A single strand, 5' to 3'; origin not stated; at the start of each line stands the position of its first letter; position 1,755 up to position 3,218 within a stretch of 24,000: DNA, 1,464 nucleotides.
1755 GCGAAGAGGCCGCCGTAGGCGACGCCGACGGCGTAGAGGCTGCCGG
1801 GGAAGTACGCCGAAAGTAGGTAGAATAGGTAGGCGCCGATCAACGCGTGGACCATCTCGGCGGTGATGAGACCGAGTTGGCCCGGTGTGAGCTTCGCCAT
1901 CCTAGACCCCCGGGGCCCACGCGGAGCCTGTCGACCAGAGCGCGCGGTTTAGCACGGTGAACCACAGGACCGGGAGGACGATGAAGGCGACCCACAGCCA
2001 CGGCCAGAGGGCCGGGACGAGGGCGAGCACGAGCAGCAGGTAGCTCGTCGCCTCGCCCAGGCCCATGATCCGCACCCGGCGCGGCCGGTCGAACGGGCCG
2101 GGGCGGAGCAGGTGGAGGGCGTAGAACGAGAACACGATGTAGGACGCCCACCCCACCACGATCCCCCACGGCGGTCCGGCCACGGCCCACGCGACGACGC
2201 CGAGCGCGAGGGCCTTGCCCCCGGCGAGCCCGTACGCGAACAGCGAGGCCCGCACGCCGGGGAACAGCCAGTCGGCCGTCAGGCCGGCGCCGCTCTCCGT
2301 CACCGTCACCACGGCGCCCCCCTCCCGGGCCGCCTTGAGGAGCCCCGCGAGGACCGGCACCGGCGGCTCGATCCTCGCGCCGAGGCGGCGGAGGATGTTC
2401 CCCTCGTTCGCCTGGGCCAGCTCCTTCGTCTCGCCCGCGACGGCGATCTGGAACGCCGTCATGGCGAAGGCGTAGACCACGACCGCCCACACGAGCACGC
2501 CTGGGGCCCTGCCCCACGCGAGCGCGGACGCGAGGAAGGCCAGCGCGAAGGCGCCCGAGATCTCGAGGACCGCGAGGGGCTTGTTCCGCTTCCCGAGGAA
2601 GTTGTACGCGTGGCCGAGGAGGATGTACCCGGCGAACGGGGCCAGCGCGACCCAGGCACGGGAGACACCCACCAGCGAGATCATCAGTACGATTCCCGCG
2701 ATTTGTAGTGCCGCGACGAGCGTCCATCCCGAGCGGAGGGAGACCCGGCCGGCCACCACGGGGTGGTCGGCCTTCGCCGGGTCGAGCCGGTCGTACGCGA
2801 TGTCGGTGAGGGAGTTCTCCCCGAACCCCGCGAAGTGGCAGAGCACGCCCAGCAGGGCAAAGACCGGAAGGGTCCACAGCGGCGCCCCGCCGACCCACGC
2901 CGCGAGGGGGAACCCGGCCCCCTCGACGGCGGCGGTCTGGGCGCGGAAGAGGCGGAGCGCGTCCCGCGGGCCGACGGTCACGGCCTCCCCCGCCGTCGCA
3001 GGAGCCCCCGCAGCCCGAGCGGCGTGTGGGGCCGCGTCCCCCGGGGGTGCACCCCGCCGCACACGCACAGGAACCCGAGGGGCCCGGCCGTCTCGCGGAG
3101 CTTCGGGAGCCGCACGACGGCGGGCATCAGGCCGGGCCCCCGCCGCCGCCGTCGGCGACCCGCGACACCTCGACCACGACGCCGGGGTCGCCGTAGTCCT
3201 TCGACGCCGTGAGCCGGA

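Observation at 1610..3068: UbiA-type polyprenyltransferase plus a small membrane partner encoded by a mobile element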

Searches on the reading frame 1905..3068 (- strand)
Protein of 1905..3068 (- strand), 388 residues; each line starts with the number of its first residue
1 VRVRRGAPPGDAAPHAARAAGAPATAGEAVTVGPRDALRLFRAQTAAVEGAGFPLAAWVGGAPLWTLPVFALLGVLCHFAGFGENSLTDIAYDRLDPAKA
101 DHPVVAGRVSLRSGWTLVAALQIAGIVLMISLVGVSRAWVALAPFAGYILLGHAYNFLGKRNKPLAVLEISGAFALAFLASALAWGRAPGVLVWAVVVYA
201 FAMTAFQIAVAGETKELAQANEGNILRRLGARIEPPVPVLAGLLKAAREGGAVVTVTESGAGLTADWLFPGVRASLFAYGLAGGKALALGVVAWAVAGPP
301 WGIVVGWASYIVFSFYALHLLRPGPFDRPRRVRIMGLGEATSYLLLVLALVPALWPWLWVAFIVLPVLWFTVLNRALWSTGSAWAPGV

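Call 3: search_protein_families(library=pfam, proteins=[window:1905-3068:-], max_evalue=1)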
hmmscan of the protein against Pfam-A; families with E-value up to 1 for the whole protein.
window:1905-3068:- (388 aa): 1 family
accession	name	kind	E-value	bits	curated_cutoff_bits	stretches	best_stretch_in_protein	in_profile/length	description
PF01040.23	UbiA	-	1.9e-10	40.9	34.2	1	55-213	9-160/250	UbiA prenyltransferase family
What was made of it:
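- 1902..2981 (-): UbiA-superfamily intramembrane transferase ('UbiA-1'), 359 aa. The open frame runs up to 3068, but the N-terminal 29 aa are not conserved. PF01040 scores 40.9 bits against a cut-off of 34.2 (call 3).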

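Call 4: search_protein_families(library=phrogs, proteins=[window:1905-3068:-], max_evalue=0.1)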
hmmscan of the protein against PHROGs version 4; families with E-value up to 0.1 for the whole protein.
window:1905-3068:- (388 aa): 0 families

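Call 5: search_protein_families(library=ncbifam, proteins=[window:1905-3068:-], max_evalue=1)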
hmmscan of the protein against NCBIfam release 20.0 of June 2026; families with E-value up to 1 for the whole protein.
window:1905-3068:- (388 aa): 10 families
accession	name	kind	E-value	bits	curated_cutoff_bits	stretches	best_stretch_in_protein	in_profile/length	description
NF009523.0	PRK12884.1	equivalog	1.3e-09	37.7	269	1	38-204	8-168/279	prenyltransferase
NF006088.0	PRK08238.1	equivalog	8.8e-09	34.5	351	1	79-206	241-363/482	UbiA family prenyltransferase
TIGR01475.1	ubiA_other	subfamily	9.6e-08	31.8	180.8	1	80-204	51-172/282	UbiA-like polyprenyltransferase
NF009609.0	PRK13106.1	equivalog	1.6e-07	31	349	1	71-185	57-163/301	prenyltransferase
TIGR01473.1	cyoE_ctaB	equivalog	5.8e-07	29.6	210.3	1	50-168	20-135/281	heme o synthase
NF008978.0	PRK12324.1-4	equivalog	6e-07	28.7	207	1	85-223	87-219/322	decaprenyl-phosphate phosphoribosyltransferase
NF008977.0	PRK12324.1-2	equivalog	0.0012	18.3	234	1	84-214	56-177/297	decaprenyl-phosphate phosphoribosyltransferase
TIGR01474.1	ubiA_proteo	equivalog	0.0036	16.8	275.45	1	60-179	36-149/282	4-hydroxybenzoate octaprenyltransferase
NF009525.0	PRK12887.1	equivalog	0.0054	16.1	226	1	83-132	72-119/310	homogentisate phytyltransferase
TIGR01552.1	phd_fam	subfamily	0.053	12.9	20.8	1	240-261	11-31/53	type II toxin-antitoxin system prevent-host-death family antitoxin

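Call 8: search_dna_similar(query=window:1905-3068:-, collection=phages, mode=protein, max_rows=20, max_evalue=0.001)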
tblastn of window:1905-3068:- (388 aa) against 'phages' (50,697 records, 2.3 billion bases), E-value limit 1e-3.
No match.

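Call 9: search_dna_similar(query=window:1905-3068:-, collection=plasmids, mode=protein, max_rows=20, max_evalue=0.001)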
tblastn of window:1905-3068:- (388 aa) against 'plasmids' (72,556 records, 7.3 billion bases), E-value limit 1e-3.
No match.

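Call 10: find_homologous_proteins(query=window:1905-3068:-, max_evalue=0.001)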
Query window:1905-3068:- (388 aa): 31 proteins with E <= 0.001 among 8000 candidates.
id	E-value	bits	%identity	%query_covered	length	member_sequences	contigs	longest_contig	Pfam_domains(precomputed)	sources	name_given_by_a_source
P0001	6.3e-226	768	100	93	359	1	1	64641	PF01040.24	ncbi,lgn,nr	ncbi:MAG: UbiA family prenyltransferase [Acidimicrobiales bacterium]|nr:UbiA family prenyltransferas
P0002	1.3e-132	461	68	91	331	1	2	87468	PF01040.24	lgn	-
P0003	2.7e-128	447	64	92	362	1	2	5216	PF01040.24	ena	-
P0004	4.6e-126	439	61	91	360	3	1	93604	PF01040.24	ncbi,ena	ncbi:MAG: UbiA family prenyltransferase [Acidimicrobiales bacterium]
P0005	2.7e-118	414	61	91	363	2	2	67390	PF01040.24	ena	-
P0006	2.8e-115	404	59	91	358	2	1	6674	PF01040.24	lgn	-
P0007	7.6e-115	402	59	91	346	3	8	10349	PF01040.24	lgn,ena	-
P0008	2.5e-110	387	57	91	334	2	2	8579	PF01040.24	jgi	jgi:4-hydroxybenzoate polyprenyltransferase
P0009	3.4e-109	384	58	91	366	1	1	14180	-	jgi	jgi:4-hydroxybenzoate polyprenyltransferase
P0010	1.4e-103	365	56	91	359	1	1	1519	PF01040.24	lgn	-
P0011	4.5e-103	364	56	91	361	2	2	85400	PF01040.24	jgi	-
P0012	4.2e-100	354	54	91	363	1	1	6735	PF01040.24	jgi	-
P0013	1.6e-98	349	54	89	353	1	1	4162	PF01040.24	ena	-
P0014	1.0e-97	346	56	91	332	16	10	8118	PF01040.24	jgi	jgi:4-hydroxybenzoate polyprenyltransferase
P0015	4.6e-97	344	53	91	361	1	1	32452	PF01040.24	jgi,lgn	jgi:4-hydroxybenzoate polyprenyltransferase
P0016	1.0e-95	339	54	88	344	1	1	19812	PF01040.24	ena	-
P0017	1.5e-91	326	52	91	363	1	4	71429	PF01040.24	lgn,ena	-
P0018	1.6e-91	326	54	93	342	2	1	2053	PF01040.24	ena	-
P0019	1.3e-89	319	54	92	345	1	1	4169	PF01040.24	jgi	jgi:hypothetical protein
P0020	1.7e-89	319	49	91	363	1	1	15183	PF01040.24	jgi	jgi:4-hydroxybenzoate polyprenyltransferase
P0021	2.1e-85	305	50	90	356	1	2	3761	PF01040.24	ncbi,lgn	-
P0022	4.3e-79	285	49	91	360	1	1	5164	PF01040.24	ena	-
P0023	2.5e-78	282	48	91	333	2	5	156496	PF01040.24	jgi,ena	jgi:4-hydroxybenzoate polyprenyltransferase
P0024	2.9e-77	279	61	61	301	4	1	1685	PF01040.24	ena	-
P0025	1.2e-70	257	44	91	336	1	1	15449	PF01040.24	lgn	-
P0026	7.5e-65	238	43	91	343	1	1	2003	PF01040.24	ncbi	-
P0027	2.3e-64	236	43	91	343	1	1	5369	PF01040.24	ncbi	-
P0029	6.8e-53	198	38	91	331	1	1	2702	PF01040.24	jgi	jgi:hypothetical protein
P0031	8.3e-27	112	34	89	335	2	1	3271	PF01040.24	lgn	-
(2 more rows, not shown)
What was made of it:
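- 1902..2981 (-): It is 100% identical to the NCBI MAG protein 'UbiA family prenyltransferase' (call 10).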

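Call 11: find_encoding_contigs(protein=P0001, flank=10000, max_places=3)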
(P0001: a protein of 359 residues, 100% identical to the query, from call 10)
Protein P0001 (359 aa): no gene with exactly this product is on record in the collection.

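Call 12: find_encoding_contigs(protein=P0002, flank=10000, max_places=3)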
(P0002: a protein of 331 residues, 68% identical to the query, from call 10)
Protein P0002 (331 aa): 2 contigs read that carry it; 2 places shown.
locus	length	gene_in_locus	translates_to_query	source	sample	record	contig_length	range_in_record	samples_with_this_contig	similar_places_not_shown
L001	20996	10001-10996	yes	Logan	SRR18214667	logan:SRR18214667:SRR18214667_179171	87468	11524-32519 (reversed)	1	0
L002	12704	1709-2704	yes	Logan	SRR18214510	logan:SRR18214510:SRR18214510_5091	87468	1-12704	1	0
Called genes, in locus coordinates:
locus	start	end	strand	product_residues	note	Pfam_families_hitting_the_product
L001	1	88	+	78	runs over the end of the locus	-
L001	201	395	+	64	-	-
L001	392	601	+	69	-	-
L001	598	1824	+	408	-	PF01266:DAO (weak), PF01494:FAD_binding_3 (weak), PF22578:GGR_cat (weak)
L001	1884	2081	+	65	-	-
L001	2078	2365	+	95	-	-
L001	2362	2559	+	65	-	-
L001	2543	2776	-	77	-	-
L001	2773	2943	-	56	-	-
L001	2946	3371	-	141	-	-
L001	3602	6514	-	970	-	PF09250:Prim-Pol, PF08706:D5_N (weak), PF19263:DUF5906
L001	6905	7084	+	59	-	-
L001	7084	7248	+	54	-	-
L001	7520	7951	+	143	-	-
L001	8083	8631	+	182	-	-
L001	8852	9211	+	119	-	-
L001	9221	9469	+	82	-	-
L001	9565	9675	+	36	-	-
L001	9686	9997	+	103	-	-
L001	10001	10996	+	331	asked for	PF01040:UbiA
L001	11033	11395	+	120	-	-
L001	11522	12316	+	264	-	-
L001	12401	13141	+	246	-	-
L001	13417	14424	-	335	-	PF00145:DNA_methylase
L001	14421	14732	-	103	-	-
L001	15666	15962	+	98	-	PF12840:HTH_20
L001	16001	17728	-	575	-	-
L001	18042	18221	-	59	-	-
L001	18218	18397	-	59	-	-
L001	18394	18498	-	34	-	-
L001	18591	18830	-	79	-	-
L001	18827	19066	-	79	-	-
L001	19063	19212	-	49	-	-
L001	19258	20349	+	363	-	PF02195:ParB_N, PF17762:HTH_ParB, PF08535:KorB (faint)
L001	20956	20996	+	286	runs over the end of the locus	-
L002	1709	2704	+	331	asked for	PF01040:UbiA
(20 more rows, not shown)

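Call 13: find_encoding_contigs(protein=P0004, flank=10000, max_places=3)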
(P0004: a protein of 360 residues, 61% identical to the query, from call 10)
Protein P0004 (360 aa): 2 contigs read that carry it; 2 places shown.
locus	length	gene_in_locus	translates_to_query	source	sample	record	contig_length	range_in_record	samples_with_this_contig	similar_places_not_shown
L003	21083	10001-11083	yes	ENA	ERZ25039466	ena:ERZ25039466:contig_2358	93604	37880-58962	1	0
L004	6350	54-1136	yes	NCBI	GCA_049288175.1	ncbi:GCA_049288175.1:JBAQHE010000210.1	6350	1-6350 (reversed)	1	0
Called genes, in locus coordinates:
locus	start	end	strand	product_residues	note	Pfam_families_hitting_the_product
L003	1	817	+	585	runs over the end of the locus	-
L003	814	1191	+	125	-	-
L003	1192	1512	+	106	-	-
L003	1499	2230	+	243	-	PF02374:ArsA_ATPase (faint), PF09140:MipZ, PF10609:ParA, PF13614:AAA_31 (weak), PF01656:CbiA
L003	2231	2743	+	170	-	-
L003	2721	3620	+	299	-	-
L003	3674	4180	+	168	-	-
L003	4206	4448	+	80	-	-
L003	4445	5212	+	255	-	-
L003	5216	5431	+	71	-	-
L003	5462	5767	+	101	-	-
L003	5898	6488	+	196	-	-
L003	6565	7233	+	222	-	PF03852:Vsr, PF18741:MTES_1575 (weak)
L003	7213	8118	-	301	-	PF01040:UbiA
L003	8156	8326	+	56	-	-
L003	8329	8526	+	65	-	-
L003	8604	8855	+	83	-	-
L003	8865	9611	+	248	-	-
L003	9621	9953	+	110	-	-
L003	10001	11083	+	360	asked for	PF01040:UbiA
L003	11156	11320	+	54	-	-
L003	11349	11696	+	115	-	-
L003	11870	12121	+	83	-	-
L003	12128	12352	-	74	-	-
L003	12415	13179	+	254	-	-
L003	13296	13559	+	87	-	-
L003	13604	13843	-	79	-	-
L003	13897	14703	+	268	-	-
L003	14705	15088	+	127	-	-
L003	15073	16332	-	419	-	-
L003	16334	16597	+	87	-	-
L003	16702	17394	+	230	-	-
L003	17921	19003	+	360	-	-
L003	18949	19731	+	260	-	-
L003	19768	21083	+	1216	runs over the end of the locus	-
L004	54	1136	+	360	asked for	PF01040:UbiA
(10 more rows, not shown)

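Call 19: search_solved_structures(query=A1, max_evalue=1, show_alignments=3)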
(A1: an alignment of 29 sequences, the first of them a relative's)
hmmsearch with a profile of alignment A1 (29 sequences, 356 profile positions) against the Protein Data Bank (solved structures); distinct sequences matched with E-value up to 1: 4.
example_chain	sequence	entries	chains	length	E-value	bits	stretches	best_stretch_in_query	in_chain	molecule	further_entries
4od4_A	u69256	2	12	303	5.8e-08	35.6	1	13-113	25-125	4-hydroxybenzoate octaprenyltransferase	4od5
6m31_A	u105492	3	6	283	0.00025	23.7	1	3-124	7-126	Digeranylgeranylglyceryl phosphate synthase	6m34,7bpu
8j8j_D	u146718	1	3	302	0.00059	22.4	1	21-176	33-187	Decaprenyl-phosphate phosphoribosyltransferase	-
4tq3_A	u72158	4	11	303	0.0021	20.7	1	39-152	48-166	Prenyltransferase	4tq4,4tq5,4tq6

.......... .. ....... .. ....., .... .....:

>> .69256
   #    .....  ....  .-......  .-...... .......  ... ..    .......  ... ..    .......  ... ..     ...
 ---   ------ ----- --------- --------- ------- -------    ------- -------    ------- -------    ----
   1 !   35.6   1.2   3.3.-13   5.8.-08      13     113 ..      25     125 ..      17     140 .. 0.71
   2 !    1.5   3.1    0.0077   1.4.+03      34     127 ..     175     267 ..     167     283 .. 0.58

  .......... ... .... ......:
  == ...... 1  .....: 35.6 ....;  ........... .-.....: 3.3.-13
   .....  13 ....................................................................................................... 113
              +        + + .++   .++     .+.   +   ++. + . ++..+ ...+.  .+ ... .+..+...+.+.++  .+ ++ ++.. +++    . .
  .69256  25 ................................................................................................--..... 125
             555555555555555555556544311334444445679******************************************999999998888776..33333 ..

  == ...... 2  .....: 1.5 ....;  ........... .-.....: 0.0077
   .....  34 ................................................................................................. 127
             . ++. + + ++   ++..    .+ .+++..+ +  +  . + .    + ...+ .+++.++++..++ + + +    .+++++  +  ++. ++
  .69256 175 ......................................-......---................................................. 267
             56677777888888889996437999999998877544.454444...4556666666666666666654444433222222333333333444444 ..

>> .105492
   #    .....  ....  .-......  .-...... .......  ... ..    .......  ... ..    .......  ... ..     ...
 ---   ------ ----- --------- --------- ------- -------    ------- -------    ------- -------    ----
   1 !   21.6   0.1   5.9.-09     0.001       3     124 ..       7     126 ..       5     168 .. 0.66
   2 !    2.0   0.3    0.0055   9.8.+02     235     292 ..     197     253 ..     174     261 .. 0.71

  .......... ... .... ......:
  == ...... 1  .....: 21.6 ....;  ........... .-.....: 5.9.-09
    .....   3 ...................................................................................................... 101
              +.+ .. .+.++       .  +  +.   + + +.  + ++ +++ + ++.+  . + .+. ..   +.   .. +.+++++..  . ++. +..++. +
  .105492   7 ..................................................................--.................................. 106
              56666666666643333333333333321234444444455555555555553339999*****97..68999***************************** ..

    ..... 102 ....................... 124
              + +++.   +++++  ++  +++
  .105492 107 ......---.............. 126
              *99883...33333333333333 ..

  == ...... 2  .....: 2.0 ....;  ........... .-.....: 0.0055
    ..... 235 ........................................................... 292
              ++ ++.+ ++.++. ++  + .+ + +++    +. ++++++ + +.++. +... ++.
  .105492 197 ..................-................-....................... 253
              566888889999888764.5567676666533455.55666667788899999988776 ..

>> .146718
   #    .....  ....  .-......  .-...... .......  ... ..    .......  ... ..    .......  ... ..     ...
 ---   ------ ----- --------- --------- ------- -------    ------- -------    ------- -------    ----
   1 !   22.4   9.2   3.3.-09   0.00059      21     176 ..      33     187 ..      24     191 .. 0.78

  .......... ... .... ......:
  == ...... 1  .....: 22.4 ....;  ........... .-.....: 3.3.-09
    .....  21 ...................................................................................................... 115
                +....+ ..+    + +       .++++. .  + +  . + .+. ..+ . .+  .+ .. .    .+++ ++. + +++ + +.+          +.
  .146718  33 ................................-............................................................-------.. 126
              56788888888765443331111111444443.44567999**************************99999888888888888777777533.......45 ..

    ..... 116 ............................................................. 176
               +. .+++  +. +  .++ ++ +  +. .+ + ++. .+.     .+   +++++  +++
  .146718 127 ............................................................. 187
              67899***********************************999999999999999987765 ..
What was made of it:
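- Closest known: Decaprenyl/polyprenyl-phosphate phosphoribosyltransferase. Same: The alignment is the longest to any solved chain (call 19).
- A family profile hits 4od4, 6m31, 8j8j and 4tq3 (call 19). The clade profile aligns to M. tuberculosis DPPRS 8j8j over the longest stretch of any solved structure (profile 21-176, call 19). ApUbiA, deposited as a 4-hydroxybenzoate octaprenyltransferase, is the best sequence hit in the PDB (call 19).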

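Call 21: find_related_loci(query=A1, collection=viral_contigs, flank=10000)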
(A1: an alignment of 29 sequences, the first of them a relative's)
Query A1 (359 aa) in viral_contigs; peptide patterns used: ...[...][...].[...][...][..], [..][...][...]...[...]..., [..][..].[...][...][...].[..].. (x = any residue, [..] = any of these).
98 stretches matched a pattern, but none encodes a relative of the query by tblastn (E <= 1e-3).

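Call 23: find_related_loci(query=A1, collection=genome_contigs, flank=10000)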
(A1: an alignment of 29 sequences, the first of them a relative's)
Query A1 (359 aa) in genome_contigs; peptide patterns used: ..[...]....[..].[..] (x = any residue, [..] = any of these).
18 stretches matched a pattern, but none encodes a relative of the query by tblastn (E <= 1e-3).
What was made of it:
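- Tried and rejected: Scans of IMG/VR and of the GTDB representative genomes with the family patterns found no relative (calls 21, 23).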

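Call 24: find_related_loci(query=A1, collection=metagenome_contigs, flank=10000)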
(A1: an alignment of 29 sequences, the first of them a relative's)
Query A1 (359 aa) in metagenome_contigs; peptide patterns used: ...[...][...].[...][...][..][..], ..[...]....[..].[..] (x = any residue, [..] = any of these).
254 stretches matched a pattern; 17 encode a relative of the query (tblastn E <= 1e-3); 17 distinct loci.
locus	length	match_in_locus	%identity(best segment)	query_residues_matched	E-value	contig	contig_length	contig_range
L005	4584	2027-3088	64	6-359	2e-125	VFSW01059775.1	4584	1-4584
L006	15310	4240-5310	61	6-359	3e-116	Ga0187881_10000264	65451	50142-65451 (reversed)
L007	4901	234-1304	61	6-359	1e-116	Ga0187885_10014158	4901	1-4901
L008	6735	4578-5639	54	7-359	5e-106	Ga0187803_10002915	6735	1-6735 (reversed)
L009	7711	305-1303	56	2-359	2e-101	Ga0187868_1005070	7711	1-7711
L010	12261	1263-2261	56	2-359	3e-100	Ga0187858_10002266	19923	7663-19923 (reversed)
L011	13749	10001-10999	56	2-359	2e-100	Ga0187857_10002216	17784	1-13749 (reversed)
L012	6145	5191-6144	56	2-345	2e-95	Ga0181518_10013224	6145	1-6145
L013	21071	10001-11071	56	7-359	4e-93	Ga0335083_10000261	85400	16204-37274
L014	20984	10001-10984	48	7-359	3e-84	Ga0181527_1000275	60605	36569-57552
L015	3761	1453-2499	50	10-359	7e-82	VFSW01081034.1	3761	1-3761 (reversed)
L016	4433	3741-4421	60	6-229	6e-66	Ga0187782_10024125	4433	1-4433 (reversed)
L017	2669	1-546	54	175-359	6e-36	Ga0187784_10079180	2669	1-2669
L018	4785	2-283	65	267-359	4e-28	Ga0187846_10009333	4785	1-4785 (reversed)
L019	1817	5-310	68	259-359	3e-22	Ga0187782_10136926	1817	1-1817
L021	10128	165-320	77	2-53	2e-18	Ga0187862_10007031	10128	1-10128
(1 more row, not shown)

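Call 26: predict_structure(alignment_id=A1)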
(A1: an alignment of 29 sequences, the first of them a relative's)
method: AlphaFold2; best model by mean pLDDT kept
length: 359 residues; sequences in the alignment: 29
mean_pLDDT: 91.9   pTM: 0.89
mean pLDDT of the five models: 91.9, 91.3, 90.9, 90.7, 90.3
residues with pLDDT >= 90: 299; 70-90: 27; 50-70: 30; < 50: 3
segments of 3 or more residues with pLDDT < 50: none
pLDDT, mean of each block of 10 residues (from residue 1): 92 96 97 97 98 97 92 96 98 98 97 98 96 94 98 92 98 98 94 93 80 64 56 72 97 98 98 98 98 93 92 96 94 95 91 66
secondary structure, 60 per line:
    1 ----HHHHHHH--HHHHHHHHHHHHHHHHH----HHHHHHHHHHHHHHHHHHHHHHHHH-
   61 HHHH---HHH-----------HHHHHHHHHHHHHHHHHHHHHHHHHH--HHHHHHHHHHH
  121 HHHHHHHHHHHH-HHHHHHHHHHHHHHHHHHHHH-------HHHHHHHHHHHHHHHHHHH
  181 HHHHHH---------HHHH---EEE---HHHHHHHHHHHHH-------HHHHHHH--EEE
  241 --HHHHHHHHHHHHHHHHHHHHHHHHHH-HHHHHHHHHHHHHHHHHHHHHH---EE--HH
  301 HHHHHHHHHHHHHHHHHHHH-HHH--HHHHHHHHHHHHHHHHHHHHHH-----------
elements in order: H5-11 H14-30 H35-59 H61-64 H82-107 H110-132 H134-154 H162-186 H196-199 E203-205 H209-221 H229-235 E238-240 H243-268 H270-291 H299-320 H327-348
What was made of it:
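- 1902..2981 (-): The AlphaFold model has pLDDT 91.9 and pTM 0.89 with 10 TM helices (call 26).
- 1905..1949 (-): Conserved cytoplasmic C-terminal tail after an extra tenth TM helix: N345-R-x-x-W349 ... P357-G-V359-COOH. The helix count comes from call 26.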
